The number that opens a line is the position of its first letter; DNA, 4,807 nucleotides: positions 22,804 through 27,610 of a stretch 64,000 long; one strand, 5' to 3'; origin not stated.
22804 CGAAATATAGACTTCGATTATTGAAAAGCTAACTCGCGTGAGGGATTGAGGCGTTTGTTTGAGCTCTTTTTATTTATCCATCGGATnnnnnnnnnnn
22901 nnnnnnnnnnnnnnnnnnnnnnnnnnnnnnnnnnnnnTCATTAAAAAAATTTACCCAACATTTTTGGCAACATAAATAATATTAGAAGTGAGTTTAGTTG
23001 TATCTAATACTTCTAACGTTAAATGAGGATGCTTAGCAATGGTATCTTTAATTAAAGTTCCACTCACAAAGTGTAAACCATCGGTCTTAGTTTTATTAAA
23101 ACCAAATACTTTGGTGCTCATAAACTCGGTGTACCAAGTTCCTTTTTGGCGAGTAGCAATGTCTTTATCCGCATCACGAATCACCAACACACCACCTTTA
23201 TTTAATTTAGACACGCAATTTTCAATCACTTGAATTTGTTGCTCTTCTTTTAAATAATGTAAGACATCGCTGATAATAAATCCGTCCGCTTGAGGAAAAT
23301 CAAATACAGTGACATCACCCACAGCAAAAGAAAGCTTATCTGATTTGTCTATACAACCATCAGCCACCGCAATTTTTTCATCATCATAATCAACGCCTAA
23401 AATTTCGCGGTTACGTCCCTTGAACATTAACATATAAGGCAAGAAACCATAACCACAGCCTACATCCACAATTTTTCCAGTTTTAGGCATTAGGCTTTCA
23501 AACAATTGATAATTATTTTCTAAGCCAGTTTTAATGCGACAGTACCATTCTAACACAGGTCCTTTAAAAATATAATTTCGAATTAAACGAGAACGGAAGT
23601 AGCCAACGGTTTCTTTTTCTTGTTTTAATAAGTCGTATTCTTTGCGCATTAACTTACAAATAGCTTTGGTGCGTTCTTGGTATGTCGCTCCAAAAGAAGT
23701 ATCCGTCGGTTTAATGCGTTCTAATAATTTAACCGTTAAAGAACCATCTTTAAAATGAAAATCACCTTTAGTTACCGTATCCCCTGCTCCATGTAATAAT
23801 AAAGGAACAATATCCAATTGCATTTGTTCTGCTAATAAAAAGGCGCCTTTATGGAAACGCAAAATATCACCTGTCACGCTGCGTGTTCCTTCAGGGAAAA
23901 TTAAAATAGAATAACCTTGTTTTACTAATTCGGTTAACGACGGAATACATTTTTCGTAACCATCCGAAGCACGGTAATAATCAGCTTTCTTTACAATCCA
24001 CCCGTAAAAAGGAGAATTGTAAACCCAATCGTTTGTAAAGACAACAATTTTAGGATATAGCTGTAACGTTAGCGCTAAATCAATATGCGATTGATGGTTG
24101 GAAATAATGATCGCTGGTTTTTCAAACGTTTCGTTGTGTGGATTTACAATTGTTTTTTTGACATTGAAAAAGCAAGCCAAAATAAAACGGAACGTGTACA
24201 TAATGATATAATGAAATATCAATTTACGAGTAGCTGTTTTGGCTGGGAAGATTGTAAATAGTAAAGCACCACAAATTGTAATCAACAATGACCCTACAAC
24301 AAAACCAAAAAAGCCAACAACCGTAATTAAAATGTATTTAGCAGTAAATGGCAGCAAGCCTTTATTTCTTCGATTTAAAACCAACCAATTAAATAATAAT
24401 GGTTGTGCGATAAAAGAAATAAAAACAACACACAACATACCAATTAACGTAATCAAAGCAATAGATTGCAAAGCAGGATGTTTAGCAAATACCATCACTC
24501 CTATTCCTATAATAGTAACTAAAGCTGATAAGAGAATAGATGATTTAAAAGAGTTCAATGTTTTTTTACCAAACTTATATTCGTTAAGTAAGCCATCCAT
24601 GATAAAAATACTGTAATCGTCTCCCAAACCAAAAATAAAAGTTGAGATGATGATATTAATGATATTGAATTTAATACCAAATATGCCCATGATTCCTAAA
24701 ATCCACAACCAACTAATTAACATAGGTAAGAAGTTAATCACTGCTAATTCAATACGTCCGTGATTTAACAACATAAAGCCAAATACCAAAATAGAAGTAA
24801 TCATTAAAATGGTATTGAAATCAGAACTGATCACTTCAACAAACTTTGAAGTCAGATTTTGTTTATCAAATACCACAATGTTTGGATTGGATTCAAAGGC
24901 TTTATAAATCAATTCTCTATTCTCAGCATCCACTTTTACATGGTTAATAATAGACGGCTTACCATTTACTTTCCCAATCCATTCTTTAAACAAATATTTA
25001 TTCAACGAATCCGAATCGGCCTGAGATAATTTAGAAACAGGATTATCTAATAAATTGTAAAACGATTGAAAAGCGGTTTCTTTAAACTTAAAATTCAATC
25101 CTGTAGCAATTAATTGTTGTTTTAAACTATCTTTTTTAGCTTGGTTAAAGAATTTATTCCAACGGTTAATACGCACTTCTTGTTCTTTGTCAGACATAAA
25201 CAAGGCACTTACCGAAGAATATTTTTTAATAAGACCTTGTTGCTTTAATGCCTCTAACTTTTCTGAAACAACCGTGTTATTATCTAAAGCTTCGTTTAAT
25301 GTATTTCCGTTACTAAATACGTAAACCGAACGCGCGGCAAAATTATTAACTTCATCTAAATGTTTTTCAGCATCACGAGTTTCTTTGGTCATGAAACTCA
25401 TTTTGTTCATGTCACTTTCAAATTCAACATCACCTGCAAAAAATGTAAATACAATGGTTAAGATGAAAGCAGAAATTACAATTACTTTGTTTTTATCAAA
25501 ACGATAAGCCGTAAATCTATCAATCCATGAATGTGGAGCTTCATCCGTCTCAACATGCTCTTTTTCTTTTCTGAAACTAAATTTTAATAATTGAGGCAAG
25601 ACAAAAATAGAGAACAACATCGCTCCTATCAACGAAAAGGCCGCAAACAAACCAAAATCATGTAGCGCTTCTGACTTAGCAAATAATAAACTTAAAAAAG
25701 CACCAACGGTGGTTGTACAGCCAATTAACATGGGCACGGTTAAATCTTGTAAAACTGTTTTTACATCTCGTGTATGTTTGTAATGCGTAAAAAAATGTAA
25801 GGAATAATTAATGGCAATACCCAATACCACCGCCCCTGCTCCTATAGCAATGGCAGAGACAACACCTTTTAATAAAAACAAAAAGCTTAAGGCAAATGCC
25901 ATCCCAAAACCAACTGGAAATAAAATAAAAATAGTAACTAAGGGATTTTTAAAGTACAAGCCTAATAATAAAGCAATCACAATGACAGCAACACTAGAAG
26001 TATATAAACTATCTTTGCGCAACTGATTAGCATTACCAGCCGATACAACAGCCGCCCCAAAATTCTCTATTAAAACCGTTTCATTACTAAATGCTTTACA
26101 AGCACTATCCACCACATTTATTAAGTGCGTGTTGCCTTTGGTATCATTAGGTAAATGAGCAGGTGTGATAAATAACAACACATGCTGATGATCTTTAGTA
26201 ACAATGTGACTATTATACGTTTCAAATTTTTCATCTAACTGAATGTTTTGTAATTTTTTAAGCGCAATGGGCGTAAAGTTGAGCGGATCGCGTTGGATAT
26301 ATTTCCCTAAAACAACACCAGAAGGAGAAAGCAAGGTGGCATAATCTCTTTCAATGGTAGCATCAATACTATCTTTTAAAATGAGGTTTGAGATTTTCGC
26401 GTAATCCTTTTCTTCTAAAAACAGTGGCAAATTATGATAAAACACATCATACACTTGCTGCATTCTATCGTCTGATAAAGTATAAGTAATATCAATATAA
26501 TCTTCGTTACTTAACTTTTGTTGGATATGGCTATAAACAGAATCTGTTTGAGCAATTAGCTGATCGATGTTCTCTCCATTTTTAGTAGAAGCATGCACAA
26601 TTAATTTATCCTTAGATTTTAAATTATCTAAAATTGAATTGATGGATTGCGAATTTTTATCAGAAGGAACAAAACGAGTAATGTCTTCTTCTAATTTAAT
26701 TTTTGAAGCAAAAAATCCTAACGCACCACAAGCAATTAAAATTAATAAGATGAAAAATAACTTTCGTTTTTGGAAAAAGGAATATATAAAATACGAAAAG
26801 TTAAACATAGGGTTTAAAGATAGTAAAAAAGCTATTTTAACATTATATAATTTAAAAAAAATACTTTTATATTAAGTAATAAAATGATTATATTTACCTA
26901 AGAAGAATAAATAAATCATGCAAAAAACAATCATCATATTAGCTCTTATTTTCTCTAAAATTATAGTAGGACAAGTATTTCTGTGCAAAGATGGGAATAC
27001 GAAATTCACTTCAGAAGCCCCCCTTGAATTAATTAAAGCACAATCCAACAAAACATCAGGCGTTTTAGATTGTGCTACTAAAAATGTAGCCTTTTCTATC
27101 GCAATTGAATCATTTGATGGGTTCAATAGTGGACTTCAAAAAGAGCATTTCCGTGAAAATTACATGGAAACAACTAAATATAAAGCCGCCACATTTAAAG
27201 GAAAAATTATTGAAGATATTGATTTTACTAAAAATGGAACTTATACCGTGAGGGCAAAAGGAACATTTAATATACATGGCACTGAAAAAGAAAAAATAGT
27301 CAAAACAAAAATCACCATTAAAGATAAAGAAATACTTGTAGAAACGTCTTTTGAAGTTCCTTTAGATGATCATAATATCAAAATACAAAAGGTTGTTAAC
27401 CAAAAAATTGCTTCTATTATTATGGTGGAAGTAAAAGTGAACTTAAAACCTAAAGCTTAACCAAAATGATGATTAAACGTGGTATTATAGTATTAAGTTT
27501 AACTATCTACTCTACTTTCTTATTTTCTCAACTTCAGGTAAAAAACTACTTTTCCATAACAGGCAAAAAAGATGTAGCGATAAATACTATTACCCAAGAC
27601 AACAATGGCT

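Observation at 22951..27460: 1285-aa single-chain fusion of MMPL-like exporter, LPLAT acyltransferase and SAM methyltransferase, adjacent to a YceI lipid-binding protein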

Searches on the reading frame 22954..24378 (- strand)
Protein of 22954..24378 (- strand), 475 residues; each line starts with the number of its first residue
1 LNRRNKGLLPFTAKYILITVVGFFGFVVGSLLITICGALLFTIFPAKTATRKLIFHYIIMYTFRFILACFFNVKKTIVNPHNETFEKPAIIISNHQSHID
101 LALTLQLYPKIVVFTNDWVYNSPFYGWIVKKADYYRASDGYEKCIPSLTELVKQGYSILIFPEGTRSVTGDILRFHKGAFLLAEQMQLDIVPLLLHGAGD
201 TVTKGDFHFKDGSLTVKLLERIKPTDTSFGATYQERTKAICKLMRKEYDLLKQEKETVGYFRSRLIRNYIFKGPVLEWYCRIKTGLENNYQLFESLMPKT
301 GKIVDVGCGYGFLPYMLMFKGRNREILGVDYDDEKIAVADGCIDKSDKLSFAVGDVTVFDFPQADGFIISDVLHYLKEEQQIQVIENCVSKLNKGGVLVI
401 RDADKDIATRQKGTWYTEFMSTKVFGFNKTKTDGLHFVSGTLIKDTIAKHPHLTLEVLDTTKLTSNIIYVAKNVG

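Call 72: predict_structure(alignment_id=A2)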
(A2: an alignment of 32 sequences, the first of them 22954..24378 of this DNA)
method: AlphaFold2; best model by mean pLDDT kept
length: 475 residues; sequences in the alignment: 32
mean_pLDDT: 77.4   pTM: 0.66
mean pLDDT of the five models: 77.4, 76.7, 76.4, 73.6, 71.9
residues with pLDDT >= 90: 118; 70-90: 219; 50-70: 110; < 50: 28
segments of 3 or more residues with pLDDT < 50: 163-168, 269-273, 422-424, 426-434
pLDDT, mean of each block of 10 residues (from residue 1): 52 75 81 87 88 91 88 88 94 78 89 82 77 81 84 91 51 67 90 82 59 87 91 87 89 73 52 51 57 78 76 53 78 73 70 88 91 83 94 93 75 56 47 59 94 89 72 88
secondary structure, 60 per line:
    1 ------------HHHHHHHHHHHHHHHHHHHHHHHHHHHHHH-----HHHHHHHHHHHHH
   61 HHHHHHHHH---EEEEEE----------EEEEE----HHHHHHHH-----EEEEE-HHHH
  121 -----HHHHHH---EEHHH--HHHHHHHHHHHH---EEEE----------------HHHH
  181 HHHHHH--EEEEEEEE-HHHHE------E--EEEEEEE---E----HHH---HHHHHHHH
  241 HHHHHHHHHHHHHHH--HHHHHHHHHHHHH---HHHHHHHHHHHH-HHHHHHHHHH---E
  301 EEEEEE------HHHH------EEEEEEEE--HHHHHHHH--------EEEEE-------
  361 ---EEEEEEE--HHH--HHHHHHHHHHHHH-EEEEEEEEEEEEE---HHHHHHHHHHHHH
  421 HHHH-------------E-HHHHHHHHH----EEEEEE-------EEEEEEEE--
elements in order: H13-42 H48-69 E73-78 E89-93 H98-105 E111-115 H117-120 H126-131 H142-153 E157-160 H177-186 E189-196 H198-201 E212-218 H233-255 H258-270 H274-285 H287-296 E300-306 H313-316 E323-330 H333-340 E349-353 E364-370 H378-390 E392-404 H408-424 H440-448 E453-458 E466-473

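Call 74: fold_search(model_id=the predicted structure, library=pdb)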
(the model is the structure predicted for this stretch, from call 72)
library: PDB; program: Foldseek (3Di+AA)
matches with E <= 10: 1907; with E <= 0.001: 1362
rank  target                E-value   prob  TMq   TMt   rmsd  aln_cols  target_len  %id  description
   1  5f8e_C                2.8e-10  1.00  0.30  0.39  10.7       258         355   19  Rv2258c-SAH (released 2016-06-29)
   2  3dtn_A                2.9e-10  1.00  0.30  0.61   8.0       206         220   16  Crystal structure of putative Methyltransferase-MM_2633 from Methanosarcina mazei . (released 2008-09-09)
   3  5kym_A                3.3e-10  1.00  0.44  0.83   2.9       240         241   20  Crystal Structure of the 1-acyl-sn-glycerophosphate (LPA) acyltransferase, PlsC, from Thermotoga maritima (released 2017-07-26)
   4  5kym_B                5.1e-10  1.00  0.43  0.84   2.7       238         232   20  Crystal Structure of the 1-acyl-sn-glycerophosphate (LPA) acyltransferase, PlsC, from Thermotoga maritima (released 2017-07-26)
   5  9g0k_A                5.1e-10  1.00  0.33  0.69   3.8       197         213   15  CysG(N-16) in complex with SAH (metal free, cocrystallization in presence of EDTA) from Kitasatospora cystarginea (released 2024-07-17)
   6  5f8c_A                5.1e-10  1.00  0.31  0.40  13.2       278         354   17  Rv2258c-unbound (released 2016-06-29)
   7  5f8e_A                7.8e-10  1.00  0.32  0.42  12.7       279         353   18  Rv2258c-SAH (released 2016-06-29)
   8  5f8f_B                7.8e-10  1.00  0.31  0.40  12.8       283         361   18  Rv2258c-SFG (released 2016-06-29)
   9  3l8d                  8.2e-10  1.00  0.30  0.66   4.7       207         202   17  Crystal structure of methyltransferase from Bacillus Thuringiensis (released 2010-01-12)
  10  5f8c_B                1.0e-09  1.00  0.31  0.39  10.3       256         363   19  Rv2258c-unbound (released 2016-06-29)
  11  8tjj_B                2.0e-09  1.00  0.32  0.46   5.1       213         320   16  SAM-dependent methyltransferase RedM bound to SAM (released 2023-12-13)
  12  6uvq_A                2.2e-09  1.00  0.29  0.51   4.8       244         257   18  Crystal structure of Apo AtmM (released 2020-11-25)
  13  3dtn_B                2.8e-09  1.00  0.34  0.71   3.6       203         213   16  Crystal structure of putative Methyltransferase-MM_2633 from Methanosarcina mazei . (released 2008-09-09)
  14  5f8e_B                2.8e-09  1.00  0.29  0.39   5.9       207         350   19  Rv2258c-SAH (released 2016-06-29)
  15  9fd3                  3.2e-09  1.00  0.33  0.69   3.9       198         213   15  CysG(N-16)-D190N mutant in complex with SAH from Kitasatospora cystarginea (released 2024-08-21)
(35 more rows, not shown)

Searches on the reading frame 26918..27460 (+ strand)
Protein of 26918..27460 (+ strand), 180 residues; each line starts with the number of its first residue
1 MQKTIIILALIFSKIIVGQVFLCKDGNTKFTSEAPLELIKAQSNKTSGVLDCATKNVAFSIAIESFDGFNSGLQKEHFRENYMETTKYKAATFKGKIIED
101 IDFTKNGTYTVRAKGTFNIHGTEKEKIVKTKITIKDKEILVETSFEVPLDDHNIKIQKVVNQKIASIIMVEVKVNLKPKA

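Call 6: search_protein_families(library=pfam, proteins=[window:26918-27460:+], max_evalue=0.01)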
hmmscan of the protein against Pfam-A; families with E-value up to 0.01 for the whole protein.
window:26918-27460:+ (180 aa): 1 family
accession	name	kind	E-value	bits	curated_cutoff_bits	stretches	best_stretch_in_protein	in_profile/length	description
PF04264.18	YceI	-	1.6e-10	42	23.7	1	41-174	24-148/150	YceI-like domain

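Call 7: search_protein_families(library=ncbifam, proteins=[window:26918-27460:+], max_evalue=0.01)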
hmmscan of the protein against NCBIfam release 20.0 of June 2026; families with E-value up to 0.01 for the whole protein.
window:26918-27460:+ (180 aa): 1 family
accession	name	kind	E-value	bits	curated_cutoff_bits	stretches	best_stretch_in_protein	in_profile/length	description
NF002994.0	PRK03757.1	equivalog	0.0031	17.3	232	1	53-133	67-142/191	YceI family protein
